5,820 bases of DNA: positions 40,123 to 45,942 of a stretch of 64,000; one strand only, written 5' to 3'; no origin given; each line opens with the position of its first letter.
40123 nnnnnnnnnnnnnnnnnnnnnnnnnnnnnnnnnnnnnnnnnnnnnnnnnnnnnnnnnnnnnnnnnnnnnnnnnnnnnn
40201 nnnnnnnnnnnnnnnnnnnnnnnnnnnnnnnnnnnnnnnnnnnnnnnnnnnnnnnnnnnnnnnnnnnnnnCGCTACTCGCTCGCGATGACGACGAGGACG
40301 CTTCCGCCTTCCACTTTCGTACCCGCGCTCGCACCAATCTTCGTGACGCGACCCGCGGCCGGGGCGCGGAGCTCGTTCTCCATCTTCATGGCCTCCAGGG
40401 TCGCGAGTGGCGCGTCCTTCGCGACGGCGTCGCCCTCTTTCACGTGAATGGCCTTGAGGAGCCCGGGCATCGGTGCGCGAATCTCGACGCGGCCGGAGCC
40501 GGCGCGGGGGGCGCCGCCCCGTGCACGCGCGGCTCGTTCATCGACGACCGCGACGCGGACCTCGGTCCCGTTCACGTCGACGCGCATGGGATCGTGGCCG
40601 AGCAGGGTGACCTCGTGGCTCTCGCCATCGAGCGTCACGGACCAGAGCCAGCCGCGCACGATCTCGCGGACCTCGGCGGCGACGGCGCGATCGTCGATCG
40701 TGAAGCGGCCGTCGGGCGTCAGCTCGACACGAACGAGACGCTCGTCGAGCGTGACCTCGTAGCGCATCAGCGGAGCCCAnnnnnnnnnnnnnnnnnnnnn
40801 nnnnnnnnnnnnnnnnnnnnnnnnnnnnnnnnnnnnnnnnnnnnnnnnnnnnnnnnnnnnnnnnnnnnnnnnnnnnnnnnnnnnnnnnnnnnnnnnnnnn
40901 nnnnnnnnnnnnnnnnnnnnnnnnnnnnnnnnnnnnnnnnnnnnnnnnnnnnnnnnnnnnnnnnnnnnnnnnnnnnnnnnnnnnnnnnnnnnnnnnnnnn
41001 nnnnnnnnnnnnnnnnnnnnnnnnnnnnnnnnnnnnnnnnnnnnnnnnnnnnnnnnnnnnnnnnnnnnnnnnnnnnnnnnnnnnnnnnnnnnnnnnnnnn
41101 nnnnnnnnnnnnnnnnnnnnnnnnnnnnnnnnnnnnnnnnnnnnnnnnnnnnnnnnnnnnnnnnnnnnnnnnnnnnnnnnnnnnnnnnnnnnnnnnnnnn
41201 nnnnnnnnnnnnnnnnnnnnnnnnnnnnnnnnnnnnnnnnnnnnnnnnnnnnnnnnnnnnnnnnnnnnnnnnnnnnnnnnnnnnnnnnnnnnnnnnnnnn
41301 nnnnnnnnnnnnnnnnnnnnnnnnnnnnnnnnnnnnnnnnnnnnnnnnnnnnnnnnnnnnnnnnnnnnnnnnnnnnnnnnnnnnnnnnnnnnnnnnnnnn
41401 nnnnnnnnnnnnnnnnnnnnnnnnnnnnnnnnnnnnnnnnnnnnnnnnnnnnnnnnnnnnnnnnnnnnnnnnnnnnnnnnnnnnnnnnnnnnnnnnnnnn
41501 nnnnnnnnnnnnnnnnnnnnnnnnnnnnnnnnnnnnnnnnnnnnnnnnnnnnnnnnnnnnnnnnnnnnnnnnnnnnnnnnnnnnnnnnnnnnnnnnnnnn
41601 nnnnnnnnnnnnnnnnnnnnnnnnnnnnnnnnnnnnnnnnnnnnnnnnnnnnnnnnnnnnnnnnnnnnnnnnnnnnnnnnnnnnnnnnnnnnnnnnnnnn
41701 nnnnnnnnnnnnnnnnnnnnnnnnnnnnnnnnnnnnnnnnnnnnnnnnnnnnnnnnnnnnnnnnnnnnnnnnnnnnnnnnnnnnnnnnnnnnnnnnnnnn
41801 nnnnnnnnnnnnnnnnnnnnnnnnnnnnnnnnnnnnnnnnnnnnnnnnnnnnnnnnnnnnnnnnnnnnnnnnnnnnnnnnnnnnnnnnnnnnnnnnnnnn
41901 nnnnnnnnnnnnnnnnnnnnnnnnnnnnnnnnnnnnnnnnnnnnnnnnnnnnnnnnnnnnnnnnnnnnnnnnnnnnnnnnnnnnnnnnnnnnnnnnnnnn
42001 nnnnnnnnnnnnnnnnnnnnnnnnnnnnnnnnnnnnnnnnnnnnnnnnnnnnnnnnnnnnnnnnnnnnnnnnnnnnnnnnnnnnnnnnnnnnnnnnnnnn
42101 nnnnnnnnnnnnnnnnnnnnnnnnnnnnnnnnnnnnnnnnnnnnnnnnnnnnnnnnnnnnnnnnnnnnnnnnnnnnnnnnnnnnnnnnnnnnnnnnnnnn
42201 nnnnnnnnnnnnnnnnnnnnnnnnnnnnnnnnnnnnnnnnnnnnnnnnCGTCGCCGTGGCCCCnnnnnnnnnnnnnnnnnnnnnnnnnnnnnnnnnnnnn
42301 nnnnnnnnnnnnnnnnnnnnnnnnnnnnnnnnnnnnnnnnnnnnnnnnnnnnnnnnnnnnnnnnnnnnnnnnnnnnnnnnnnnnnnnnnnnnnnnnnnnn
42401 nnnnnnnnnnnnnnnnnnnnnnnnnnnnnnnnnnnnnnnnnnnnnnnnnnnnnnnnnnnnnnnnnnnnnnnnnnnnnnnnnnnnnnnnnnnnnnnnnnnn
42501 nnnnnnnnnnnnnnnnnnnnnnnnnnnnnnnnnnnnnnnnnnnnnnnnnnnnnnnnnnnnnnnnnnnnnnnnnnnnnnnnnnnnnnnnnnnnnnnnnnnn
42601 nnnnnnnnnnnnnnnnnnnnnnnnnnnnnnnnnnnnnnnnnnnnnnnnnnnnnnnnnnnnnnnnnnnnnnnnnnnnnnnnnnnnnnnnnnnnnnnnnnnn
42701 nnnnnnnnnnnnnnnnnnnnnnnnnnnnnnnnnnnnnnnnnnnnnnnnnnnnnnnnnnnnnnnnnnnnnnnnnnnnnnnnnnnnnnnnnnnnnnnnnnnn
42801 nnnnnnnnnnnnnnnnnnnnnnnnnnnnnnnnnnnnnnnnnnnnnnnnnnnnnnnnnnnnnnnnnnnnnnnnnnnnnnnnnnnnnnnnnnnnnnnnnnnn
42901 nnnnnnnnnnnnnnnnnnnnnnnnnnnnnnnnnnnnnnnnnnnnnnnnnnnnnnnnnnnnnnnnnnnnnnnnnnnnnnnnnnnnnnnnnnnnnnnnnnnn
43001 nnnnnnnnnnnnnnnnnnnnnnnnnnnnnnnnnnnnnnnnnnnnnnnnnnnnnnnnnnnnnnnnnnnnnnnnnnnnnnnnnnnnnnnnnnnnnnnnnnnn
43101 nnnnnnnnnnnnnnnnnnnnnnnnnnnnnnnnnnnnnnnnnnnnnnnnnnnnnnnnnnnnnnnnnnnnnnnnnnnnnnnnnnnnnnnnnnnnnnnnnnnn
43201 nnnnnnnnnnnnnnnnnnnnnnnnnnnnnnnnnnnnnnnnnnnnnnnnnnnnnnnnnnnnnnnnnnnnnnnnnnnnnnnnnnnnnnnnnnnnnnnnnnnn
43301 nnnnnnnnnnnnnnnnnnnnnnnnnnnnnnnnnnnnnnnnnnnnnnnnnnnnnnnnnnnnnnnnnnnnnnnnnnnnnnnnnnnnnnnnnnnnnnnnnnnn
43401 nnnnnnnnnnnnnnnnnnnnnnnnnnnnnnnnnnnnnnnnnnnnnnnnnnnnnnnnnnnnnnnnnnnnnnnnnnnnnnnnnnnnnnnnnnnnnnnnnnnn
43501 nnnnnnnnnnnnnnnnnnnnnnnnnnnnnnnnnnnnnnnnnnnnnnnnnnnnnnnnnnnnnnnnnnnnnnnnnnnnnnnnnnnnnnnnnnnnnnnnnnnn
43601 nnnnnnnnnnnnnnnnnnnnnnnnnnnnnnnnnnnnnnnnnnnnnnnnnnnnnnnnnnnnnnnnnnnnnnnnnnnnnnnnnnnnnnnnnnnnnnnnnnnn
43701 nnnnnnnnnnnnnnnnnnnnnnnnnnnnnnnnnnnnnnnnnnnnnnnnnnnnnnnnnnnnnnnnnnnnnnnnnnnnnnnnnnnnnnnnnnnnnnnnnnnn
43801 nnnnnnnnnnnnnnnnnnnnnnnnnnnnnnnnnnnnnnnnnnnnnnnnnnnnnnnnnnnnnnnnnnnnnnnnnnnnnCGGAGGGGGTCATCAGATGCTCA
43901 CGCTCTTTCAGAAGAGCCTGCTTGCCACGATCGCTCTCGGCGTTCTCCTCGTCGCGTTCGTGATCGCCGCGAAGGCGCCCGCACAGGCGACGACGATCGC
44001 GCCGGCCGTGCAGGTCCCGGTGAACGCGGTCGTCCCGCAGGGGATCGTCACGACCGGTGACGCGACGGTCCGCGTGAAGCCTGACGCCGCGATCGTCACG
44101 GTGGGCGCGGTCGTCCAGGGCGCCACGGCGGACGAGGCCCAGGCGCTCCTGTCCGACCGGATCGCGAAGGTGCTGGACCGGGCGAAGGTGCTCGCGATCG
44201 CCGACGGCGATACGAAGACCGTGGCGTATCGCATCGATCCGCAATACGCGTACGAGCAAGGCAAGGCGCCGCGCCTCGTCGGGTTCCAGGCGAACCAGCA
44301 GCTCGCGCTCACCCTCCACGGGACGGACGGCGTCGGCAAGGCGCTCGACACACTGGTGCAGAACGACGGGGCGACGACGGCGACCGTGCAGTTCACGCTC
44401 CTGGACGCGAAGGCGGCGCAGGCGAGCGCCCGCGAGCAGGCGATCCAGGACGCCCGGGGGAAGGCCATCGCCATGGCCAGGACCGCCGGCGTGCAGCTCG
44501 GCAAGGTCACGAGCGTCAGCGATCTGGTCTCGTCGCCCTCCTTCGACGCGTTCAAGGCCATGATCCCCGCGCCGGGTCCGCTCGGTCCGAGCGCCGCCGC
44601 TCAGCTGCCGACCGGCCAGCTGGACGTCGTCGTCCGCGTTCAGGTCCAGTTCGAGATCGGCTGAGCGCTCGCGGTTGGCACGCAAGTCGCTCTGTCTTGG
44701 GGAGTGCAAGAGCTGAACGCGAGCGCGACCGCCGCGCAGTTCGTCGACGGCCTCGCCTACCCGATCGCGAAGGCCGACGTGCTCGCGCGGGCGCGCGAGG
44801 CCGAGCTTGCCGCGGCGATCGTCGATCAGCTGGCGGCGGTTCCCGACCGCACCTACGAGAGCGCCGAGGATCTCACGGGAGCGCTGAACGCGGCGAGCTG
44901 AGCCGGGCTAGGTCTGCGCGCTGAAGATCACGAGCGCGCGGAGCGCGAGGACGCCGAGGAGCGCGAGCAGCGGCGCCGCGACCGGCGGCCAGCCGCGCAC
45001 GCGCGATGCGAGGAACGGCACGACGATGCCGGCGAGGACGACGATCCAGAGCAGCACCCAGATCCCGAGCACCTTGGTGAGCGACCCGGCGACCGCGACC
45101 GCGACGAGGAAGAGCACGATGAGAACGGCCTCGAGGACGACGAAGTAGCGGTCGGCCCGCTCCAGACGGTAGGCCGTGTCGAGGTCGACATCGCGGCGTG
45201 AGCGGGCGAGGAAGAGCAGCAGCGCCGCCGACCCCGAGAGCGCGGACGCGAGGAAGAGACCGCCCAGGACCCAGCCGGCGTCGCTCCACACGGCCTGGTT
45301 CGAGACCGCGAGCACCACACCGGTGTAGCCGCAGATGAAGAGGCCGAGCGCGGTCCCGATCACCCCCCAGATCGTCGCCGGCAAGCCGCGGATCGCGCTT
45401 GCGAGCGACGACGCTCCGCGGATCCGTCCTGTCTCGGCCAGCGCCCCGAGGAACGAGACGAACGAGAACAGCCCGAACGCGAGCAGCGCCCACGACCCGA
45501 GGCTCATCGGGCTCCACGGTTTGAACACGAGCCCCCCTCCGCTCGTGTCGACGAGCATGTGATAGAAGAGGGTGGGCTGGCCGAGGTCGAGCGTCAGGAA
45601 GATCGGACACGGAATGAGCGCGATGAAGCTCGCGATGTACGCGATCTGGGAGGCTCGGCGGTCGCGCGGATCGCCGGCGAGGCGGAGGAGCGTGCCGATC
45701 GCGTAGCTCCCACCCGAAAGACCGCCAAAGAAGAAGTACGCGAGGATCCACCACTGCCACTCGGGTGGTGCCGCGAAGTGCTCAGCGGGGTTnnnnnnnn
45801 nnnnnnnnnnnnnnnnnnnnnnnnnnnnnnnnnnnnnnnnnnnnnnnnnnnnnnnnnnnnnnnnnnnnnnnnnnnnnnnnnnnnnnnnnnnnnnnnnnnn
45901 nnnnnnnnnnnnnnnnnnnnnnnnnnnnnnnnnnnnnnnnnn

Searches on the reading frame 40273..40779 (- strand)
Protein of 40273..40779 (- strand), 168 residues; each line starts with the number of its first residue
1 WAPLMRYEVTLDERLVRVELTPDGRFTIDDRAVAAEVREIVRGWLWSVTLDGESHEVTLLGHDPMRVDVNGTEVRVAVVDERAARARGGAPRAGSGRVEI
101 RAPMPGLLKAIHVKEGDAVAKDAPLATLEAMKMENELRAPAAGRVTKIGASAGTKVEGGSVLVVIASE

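Call 12: search_protein_families(library=pfam, proteins=[window:40273-40779:-], max_evalue=0.01)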
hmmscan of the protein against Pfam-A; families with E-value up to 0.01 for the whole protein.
window:40273-40779:- (168 aa): 7 families
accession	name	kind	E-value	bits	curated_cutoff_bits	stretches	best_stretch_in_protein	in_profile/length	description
PF00364.28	Biotin_lipoyl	-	1.1e-19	70.4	22.1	1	99-165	2-73/73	Biotin-requiring enzyme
PF13533.13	Biotin_lipoyl_2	-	1.6e-07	31.4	29.8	1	98-129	1-32/32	Biotin-lipoyl like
PF13437.12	HlyD_3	-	9.3e-06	26.8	22.2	0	100-130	2-32/106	HlyD family secretion protein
PF16576.10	HlyD_D23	-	0.00014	21.6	30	0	97-130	108-141/214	Barrel-sandwich domain of CusB or HlyD membrane-fusion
PF03633.20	Glyco_hydro_65C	-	0.0015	18.6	22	0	41-76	27-62/62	Glycosyl hydrolase family 65, C-terminal domain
PF01597.25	GCV_H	-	0.0034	17.7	22.2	1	112-148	37-74/122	Glycine cleavage H-protein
PF18140.6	PCC_BT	-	0.0086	16.7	23.5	0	10-85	39-118/126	Propionyl-coenzyme A carboxylase BT domain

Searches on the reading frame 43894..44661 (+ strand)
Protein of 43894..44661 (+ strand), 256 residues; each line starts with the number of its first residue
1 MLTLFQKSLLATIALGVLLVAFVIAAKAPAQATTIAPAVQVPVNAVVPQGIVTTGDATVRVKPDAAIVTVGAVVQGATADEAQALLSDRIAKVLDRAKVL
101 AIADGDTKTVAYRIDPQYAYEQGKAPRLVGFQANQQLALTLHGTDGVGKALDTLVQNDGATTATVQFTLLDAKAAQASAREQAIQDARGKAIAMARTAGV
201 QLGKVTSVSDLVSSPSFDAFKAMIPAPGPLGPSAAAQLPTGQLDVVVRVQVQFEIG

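Call 8: search_protein_families(library=pfam, proteins=[window:43894-44661:+])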
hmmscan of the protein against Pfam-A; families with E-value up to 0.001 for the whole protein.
window:43894-44661:+ (256 aa): 1 family
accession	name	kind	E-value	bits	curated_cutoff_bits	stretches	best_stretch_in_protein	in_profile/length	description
PF04402.19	SIMPL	-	3.2e-39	135.7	25.2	1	51-253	1-205/205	Protein of unknown function (DUF541)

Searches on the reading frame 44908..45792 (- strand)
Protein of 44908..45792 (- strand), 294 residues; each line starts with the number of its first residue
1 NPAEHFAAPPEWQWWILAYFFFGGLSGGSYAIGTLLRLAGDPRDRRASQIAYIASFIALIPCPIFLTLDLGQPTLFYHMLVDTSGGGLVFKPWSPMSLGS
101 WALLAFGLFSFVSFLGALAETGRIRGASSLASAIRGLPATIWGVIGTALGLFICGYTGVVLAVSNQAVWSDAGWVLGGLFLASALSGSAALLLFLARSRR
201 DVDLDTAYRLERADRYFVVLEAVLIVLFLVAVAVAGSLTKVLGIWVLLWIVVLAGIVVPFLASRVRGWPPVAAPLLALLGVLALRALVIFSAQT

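Call 8: search_protein_families(library=pfam, proteins=[window:44908-45792:-])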
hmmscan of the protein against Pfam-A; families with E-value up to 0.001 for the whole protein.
window:44908-45792:- (294 aa): 2 families
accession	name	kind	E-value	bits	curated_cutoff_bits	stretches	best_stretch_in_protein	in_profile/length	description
PF03916.19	NrfD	-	5.7e-17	62.7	25.8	1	12-293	11-309/313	Polysulphide reductase, NrfD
PF14589.11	NrfD_2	-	1.3e-08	35.4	27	1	12-294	14-274/281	Polysulfide reductase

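Call 78: search_protein_families(library=ncbifam, proteins=[window:44908-45792:-], max_evalue=0.00001)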
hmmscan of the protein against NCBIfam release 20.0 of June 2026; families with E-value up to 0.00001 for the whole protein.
window:44908-45792:- (294 aa): 1 family
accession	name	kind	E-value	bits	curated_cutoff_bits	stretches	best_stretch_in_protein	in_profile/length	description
NF011568.0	PRK14992.1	equivalog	2.7e-08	33.6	314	1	6-198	11-188/341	tetrathionate reductase subunit TtrC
